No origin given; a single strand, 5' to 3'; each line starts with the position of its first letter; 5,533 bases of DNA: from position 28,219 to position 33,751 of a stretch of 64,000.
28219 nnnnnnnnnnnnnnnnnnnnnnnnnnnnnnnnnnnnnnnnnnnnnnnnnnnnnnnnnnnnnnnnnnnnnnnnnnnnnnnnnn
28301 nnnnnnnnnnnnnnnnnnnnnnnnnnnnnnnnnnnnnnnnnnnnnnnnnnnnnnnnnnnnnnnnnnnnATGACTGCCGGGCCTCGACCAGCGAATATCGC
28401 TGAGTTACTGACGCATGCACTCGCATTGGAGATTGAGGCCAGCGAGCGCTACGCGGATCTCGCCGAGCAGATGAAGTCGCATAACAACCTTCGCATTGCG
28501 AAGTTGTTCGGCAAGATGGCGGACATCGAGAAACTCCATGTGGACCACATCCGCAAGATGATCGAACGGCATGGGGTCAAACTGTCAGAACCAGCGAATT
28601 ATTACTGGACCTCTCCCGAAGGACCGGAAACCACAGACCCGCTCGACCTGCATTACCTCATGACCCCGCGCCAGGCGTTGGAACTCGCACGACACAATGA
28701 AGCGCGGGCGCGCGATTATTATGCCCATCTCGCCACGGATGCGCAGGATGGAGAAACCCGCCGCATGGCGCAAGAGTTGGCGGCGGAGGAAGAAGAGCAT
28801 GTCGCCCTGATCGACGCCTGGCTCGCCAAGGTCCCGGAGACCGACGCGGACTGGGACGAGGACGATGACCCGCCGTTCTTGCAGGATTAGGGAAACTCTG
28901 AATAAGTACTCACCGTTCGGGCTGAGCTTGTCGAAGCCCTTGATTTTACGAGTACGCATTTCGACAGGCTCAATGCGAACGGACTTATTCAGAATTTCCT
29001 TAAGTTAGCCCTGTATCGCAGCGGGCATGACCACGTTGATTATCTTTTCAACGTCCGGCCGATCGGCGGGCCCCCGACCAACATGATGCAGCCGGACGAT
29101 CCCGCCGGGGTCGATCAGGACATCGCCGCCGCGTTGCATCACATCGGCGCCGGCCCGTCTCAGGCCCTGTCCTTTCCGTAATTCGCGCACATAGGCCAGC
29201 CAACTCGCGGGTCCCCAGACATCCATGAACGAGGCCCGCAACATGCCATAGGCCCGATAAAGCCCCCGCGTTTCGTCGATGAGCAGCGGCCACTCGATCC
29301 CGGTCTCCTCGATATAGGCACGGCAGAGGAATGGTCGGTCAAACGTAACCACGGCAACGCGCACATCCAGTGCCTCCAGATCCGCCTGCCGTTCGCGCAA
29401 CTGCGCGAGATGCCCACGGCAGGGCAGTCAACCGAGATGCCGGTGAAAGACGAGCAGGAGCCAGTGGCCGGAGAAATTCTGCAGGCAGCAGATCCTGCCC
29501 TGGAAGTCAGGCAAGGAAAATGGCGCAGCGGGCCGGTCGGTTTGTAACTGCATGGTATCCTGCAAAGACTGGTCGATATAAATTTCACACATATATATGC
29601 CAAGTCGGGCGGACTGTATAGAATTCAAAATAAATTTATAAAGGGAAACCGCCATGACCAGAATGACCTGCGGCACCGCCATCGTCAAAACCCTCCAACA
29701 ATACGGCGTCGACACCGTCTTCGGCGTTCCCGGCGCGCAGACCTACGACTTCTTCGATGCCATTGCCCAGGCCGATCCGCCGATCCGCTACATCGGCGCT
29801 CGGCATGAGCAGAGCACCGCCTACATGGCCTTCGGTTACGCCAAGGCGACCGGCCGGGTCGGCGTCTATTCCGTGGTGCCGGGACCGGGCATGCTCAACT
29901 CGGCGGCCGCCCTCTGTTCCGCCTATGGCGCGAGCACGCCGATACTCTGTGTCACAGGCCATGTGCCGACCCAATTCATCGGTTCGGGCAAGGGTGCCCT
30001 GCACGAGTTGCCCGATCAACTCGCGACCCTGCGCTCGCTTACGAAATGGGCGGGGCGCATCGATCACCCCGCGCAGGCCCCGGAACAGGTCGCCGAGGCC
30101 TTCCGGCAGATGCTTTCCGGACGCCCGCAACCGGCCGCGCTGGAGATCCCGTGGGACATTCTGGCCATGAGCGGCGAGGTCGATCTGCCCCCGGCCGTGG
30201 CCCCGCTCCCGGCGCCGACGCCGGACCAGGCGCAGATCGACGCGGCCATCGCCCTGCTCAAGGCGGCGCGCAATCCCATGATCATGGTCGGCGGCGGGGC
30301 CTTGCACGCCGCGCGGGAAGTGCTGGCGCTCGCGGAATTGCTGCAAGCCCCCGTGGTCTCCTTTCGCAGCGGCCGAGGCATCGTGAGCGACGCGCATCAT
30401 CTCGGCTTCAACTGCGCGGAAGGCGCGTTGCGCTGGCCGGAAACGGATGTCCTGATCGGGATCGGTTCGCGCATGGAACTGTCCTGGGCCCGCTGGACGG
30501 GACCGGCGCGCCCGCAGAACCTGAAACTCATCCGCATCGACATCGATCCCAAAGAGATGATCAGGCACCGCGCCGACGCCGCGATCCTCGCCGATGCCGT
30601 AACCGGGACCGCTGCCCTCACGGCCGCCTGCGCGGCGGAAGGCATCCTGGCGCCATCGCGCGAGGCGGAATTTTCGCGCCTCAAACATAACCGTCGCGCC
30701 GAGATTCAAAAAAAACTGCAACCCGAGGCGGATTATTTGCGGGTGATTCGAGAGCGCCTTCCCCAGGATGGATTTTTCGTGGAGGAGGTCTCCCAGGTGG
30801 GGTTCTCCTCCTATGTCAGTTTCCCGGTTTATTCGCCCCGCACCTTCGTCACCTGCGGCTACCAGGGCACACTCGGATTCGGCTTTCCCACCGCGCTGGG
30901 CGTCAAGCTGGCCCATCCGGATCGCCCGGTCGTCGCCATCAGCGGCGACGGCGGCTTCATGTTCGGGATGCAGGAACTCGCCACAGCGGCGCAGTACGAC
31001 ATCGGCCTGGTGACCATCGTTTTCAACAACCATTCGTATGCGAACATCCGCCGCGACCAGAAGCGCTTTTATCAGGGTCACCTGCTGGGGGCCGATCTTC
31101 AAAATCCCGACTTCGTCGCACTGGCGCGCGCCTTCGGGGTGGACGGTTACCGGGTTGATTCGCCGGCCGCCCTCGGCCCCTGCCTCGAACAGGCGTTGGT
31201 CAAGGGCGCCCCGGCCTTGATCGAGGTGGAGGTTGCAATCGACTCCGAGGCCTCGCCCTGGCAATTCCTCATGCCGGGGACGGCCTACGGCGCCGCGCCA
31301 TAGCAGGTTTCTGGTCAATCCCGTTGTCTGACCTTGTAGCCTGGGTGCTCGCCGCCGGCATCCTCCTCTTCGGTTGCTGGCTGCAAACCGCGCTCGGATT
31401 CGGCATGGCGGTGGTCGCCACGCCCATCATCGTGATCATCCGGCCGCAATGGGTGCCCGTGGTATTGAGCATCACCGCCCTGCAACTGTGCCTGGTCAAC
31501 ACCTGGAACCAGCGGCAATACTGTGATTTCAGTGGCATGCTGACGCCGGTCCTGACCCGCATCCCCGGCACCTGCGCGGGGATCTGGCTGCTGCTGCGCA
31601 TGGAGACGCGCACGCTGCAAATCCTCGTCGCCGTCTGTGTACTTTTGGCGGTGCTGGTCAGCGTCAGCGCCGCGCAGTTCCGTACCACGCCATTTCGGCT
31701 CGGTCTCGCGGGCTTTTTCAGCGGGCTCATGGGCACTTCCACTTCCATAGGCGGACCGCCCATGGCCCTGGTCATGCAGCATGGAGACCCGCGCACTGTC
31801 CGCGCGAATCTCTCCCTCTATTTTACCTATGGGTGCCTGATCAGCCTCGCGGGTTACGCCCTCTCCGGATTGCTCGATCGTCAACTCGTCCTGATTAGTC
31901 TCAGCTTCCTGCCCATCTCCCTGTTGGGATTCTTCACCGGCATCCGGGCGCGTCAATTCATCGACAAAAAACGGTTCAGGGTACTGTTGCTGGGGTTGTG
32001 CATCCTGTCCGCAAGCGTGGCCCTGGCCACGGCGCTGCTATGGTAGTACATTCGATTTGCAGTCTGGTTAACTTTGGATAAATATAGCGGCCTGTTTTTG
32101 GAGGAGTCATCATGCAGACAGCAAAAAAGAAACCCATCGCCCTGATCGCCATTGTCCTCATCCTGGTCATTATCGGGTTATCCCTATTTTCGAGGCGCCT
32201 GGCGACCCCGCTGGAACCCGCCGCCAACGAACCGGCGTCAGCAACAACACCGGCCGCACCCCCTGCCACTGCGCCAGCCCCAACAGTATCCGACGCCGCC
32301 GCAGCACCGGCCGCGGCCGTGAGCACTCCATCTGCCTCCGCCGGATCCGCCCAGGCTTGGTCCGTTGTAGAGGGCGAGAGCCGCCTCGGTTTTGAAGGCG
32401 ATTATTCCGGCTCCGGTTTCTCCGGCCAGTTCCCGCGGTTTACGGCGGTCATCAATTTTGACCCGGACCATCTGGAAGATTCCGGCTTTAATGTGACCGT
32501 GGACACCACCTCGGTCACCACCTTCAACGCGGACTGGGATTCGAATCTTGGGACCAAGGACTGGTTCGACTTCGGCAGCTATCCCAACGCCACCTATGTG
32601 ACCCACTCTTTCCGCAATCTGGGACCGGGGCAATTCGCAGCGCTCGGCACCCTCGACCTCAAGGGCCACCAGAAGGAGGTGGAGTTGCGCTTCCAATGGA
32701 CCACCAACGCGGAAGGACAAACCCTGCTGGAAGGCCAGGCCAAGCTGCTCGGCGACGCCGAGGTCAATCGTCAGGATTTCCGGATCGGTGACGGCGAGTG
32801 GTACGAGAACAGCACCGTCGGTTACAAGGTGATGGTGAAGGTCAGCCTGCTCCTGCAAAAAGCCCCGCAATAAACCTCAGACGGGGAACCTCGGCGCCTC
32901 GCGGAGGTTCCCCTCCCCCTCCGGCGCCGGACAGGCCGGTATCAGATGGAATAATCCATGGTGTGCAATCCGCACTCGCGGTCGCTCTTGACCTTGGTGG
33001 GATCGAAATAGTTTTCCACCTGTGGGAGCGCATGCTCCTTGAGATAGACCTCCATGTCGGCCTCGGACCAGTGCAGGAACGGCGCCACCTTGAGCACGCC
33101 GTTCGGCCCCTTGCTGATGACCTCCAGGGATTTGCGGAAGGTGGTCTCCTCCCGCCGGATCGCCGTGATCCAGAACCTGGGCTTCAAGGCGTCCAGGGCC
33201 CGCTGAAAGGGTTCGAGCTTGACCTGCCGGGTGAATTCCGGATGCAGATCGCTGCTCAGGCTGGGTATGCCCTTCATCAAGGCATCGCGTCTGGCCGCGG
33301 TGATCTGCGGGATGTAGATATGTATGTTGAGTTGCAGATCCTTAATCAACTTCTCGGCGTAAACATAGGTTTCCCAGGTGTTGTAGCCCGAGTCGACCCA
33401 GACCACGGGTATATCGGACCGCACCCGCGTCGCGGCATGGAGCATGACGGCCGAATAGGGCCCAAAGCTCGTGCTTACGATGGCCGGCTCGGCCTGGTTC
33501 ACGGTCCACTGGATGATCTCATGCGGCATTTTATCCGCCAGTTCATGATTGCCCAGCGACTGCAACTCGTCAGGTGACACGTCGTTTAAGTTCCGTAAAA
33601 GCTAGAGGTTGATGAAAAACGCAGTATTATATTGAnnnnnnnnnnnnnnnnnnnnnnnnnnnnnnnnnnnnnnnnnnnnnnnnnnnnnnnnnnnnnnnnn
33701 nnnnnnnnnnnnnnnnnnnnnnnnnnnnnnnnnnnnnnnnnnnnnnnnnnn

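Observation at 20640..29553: Thauera-type benzoyl-CoA reductase module (bcrCBAD-fdx) with its reductant-regenerating korAB and an attached peroxide-defence pair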

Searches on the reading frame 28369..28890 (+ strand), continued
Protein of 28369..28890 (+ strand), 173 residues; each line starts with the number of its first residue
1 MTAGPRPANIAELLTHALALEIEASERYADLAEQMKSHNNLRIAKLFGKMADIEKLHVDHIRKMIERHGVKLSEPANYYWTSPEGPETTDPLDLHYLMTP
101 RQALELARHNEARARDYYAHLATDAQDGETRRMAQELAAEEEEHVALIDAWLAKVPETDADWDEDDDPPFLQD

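Call 66: search_solved_structures(query=window:28369-28890:+, max_evalue=1e-10, show_alignments=1)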
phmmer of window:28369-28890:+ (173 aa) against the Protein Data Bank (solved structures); distinct sequences matched with E-value up to 1e-10: 1.
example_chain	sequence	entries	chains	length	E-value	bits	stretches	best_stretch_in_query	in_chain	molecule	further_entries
2oh3_A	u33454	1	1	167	2e-37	132.1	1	9-169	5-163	COG1633: Uncharacterized conserved protein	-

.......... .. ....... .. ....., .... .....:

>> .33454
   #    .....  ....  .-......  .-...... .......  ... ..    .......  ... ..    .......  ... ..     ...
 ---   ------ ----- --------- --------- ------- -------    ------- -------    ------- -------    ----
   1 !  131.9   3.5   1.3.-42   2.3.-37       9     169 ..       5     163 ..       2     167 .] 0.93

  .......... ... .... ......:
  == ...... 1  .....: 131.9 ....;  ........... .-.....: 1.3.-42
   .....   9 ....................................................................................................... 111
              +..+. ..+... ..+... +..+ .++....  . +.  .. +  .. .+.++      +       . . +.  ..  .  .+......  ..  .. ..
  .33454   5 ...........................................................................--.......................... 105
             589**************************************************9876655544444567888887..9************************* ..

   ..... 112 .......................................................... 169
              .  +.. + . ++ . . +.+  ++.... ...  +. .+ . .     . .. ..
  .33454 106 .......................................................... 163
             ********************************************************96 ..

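Call 75: search_protein_representatives(protein=window:28369-28890:+)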
Query: 173 residues. Proteins with E-value up to 0.001 (for the whole library): 968; up to 1e-10: 329; up to 1e-30: 25. The best 150 are listed.
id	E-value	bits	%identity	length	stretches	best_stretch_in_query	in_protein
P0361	3.3e-45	170.5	50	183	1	9-173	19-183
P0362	1.1e-40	155.8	46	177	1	6-170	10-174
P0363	1.3e-40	155.5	46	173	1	5-173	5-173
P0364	6.2e-38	146.8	46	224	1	9-172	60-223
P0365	3.0e-37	144.6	48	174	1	5-163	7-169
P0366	2.4e-36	141.7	47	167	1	10-172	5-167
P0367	3.0e-36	141.3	42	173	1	4-171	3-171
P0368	4.8e-35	137.4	45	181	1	9-172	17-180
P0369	3.1e-34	134.8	46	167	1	10-171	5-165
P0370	4.5e-34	134.3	45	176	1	10-172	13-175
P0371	1.9e-33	132.2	44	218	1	6-169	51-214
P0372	1.9e-33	132.2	46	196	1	13-171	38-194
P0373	5.5e-33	130.7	45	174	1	7-171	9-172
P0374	6.1e-33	130.6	44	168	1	11-173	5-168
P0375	7.3e-33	130.3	42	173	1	12-169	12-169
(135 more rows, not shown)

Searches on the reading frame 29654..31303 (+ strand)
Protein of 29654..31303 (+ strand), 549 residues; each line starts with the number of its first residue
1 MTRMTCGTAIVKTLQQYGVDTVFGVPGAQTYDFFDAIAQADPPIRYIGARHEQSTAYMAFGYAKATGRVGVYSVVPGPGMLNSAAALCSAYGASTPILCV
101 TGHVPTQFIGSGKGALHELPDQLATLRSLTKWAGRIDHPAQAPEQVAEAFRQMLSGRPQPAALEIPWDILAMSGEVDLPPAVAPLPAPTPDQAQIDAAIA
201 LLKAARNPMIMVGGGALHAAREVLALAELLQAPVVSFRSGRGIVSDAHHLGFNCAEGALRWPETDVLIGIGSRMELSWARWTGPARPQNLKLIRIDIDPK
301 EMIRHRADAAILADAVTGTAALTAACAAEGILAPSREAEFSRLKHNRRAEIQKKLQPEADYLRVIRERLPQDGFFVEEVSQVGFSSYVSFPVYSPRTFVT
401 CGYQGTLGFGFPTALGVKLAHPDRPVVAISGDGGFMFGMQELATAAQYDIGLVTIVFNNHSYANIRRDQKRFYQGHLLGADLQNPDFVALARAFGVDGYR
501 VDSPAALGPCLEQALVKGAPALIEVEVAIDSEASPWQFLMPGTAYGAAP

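Call 10: search_protein_families(library=ncbifam, proteins=[window:29654-31303:+], max_evalue=0.00001)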
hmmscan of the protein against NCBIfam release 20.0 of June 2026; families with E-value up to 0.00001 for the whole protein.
window:29654-31303:+ (549 aa): 54 families (the best 25 are shown)
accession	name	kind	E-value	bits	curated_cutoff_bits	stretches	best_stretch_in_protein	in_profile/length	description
NF006122.0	PRK08266.1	subfamily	1.7e-243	809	571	1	1-543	1-540/543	hypothetical protein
NF005712.0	PRK07524.1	subfamily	4.9e-118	394.9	500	1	4-528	3-530/536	5-guanidino-2-oxopentanoate decarboxylase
TIGR00118.1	acolac_lg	equivalog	9.7e-97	324.7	538.35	1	4-537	1-544/557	biosynthetic-type acetolactate synthase large subunit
NF005470.0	PRK07064.1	equivalog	6.1e-96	322.6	495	1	2-528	3-530/552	thiamine pyrophosphate-binding protein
NF006052.0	PRK08199.1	subfamily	9.5e-95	318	539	1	3-530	7-540/559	thiamine pyrophosphate protein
NF004919.0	PRK06276.1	equivalog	1.1e-87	294.7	866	1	4-529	1-540/582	acetolactate synthase large subunit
NF004710.0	PRK06048.1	equivalog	1.7e-86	290.9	976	1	2-535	6-545/561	acetolactate synthase large subunit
NF006524.0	PRK08978.1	equivalog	3.3e-82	276.5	738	1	6-544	3-539/548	acetolactate synthase 2 catalytic subunit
NF006016.1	PRK08155.1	equivalog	2e-81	274.1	870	1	3-544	2-547/554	acetolactate synthase large subunit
NF006187.0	PRK08322.1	equivalog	8.6e-81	272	509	1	5-528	3-529/548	acetolactate synthase large subunit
NF005713.0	PRK07525.1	subfamily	7.7e-80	268.9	620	2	2-329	4-335/592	sulfoacetaldehyde acetyltransferase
NF005860.0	PRK07789.1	equivalog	1.7e-78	264.5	881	1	2-539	32-588/615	acetolactate synthase large subunit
NF005651.0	PRK07418.1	subfamily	7.4e-78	262.2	942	1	3-535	18-567/617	acetolactate synthase large subunit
TIGR03457.1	sulphoacet_xsc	equivalog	8e-78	262.2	676.4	2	3-355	1-355/579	sulfoacetaldehyde acetyltransferase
NF005584.0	PRK07282.1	equivalog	2.1e-77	261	970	1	8-531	14-544/566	acetolactate synthase large subunit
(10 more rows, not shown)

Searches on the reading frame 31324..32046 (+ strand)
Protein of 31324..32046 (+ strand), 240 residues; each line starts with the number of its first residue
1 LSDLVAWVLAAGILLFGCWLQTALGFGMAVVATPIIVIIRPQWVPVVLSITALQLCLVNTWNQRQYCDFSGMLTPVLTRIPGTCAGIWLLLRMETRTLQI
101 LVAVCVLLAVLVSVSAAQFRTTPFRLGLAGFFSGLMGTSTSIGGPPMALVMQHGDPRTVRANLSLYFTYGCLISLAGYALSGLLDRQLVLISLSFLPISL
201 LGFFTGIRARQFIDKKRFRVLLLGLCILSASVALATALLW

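Call 10: search_protein_families(library=ncbifam, proteins=[window:31324-32046:+], max_evalue=0.00001)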
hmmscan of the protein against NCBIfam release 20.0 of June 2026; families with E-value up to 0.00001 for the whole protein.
window:31324-32046:+ (240 aa): 0 families

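Call 60: search_protein_families(library=pfam, proteins=[window:31324-32046:+], max_evalue=0.001)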
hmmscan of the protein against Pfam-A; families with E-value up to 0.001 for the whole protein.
window:31324-32046:+ (240 aa): 1 family
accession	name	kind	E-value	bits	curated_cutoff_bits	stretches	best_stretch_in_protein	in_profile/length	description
PF01925.25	TauE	-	5.7e-26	92.1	32.6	1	11-230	3-234/237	Sulfite exporter TauE/SafE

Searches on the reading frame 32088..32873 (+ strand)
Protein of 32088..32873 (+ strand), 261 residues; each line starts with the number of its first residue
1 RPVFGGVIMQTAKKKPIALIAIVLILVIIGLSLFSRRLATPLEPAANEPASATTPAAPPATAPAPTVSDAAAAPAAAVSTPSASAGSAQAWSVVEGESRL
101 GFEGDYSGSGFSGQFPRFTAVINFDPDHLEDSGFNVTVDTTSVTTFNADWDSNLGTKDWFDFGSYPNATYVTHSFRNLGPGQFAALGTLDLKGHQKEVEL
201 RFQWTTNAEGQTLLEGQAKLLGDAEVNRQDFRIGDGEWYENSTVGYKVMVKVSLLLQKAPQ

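Call 10: search_protein_families(library=ncbifam, proteins=[window:32088-32873:+], max_evalue=0.00001)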
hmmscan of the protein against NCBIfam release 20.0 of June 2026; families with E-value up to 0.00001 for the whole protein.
window:32088-32873:+ (261 aa): 1 family
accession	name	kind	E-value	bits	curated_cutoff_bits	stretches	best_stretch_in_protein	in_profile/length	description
NF002994.0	PRK03757.1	equivalog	2.5e-15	56.7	232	1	111-234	48-170/191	YceI family protein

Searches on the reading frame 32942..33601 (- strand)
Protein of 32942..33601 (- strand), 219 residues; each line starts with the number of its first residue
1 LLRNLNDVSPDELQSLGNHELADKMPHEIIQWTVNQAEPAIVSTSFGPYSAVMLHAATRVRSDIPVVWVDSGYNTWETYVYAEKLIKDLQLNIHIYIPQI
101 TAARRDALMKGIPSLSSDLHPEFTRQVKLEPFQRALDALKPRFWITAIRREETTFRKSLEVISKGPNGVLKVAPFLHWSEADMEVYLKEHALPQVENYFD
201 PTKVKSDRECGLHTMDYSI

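Call 10: search_protein_families(library=ncbifam, proteins=[window:32942-33601:-], max_evalue=0.00001)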
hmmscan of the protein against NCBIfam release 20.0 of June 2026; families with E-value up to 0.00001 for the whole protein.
window:32942-33601:- (219 aa): 10 families
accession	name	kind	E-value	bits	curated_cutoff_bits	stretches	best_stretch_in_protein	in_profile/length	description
NF002537.0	PRK02090.1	equivalog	2.8e-40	138.5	154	1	8-194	10-196/244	phosphoadenylyl-sulfate reductase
TIGR02057.1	PAPS_reductase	equivalog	2.1e-32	112.9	254.2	1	18-194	5-182/224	phosphoadenosine phosphosulfate reductase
TIGR00434.1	cysH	subfamily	1e-28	100.7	165.1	1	27-194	2-171/214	phosophoadenylyl-sulfate reductase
TIGR02055.1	APS_reductase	subfamily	3.2e-16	59.7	235.3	1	50-193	6-150/194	adenylylsulfate reductase, thioredoxin dependent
NF003587.0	PRK05253.1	subfamily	6.1e-09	35.5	195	0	30-157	20-144/301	sulfate adenylyltransferase subunit CysD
NF009214.0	PRK12563.1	equivalog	3.6e-07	29.9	413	0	29-158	34-160/317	sulfate adenylyltransferase subunit CysD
TIGR00424.1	APS_reduc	equivalog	1.2e-06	27.5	553.2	1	19-155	96-230/464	5'-adenylylsulfate reductase, thioredoxin-independent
NF006351.0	PRK08576.1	equivalog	1.2e-06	27.4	290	1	28-190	227-381/436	hypothetical protein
TIGR02039.1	CysD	subfamily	2.3e-06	27.4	396.6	0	33-157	15-136/294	sulfate adenylyltransferase, small subunit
NF006327.0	PRK08557.1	equivalog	6.2e-06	25.2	366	1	35-188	179-332/415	hypothetical protein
